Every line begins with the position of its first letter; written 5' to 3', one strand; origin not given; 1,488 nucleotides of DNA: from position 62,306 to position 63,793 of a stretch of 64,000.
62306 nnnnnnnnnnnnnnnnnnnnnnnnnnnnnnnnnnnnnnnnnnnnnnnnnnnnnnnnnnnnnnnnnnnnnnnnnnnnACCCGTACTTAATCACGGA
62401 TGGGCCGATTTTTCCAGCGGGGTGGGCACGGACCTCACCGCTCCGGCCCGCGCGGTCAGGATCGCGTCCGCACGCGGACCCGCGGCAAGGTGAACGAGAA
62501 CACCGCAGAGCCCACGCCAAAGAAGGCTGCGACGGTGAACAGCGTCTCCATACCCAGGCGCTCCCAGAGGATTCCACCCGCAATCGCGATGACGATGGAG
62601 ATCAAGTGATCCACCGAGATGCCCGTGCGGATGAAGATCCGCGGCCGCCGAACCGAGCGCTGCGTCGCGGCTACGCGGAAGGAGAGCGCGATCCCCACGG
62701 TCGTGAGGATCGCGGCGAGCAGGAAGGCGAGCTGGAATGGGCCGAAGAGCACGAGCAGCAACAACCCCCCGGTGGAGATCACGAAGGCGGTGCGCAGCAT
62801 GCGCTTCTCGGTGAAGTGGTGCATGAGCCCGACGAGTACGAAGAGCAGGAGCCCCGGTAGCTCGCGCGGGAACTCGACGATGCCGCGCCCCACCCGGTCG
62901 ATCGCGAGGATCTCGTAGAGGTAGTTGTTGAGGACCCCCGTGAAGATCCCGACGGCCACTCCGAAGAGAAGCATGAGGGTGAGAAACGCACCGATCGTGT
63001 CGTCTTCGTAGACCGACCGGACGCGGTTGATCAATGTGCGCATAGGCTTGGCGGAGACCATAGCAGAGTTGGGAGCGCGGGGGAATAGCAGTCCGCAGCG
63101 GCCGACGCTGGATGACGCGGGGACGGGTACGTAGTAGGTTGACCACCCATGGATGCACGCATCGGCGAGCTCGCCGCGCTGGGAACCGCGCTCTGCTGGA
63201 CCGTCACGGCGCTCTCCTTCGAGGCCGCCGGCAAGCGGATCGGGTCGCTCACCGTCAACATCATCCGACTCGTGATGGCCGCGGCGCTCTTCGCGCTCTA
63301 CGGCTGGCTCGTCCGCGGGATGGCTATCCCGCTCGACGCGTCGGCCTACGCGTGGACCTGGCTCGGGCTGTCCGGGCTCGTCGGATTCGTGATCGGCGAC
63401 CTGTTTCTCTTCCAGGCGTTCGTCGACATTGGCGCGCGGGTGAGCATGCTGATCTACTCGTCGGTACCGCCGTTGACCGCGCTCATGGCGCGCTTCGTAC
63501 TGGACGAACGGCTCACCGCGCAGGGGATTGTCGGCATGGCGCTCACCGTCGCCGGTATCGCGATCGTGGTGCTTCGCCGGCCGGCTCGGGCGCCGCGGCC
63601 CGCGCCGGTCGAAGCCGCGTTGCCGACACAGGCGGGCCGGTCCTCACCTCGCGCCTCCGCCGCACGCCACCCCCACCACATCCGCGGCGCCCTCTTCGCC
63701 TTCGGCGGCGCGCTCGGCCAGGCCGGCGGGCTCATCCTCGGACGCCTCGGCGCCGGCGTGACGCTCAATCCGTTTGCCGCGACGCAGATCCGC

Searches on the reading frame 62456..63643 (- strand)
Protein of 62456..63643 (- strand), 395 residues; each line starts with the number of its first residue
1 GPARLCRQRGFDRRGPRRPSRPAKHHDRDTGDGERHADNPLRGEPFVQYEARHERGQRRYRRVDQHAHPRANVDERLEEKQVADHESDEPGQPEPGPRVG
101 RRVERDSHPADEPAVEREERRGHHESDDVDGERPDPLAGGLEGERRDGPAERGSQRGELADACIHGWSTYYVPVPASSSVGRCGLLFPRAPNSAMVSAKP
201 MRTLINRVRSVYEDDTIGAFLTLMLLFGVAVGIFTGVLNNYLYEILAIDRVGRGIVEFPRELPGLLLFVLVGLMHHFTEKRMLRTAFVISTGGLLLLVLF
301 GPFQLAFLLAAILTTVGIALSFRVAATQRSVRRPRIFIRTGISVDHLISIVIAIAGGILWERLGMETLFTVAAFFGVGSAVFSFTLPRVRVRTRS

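Call 33: search_protein_families(library=pfam, proteins=[window:62456-63643:-], max_evalue=0.001)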
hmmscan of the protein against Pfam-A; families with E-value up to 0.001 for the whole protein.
window:62456-63643:- (395 aa): 0 families

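Call 71: search_protein_families(library=pfam, proteins=[window:62456-63643:-], max_evalue=0.1)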
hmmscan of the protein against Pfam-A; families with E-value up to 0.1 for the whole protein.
window:62456-63643:- (395 aa): 1 family
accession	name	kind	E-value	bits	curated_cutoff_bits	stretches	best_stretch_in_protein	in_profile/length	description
PF12832.13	MFS_1_like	-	0.0014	18.2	25.2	1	206-370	203-372/373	MFS_1 like family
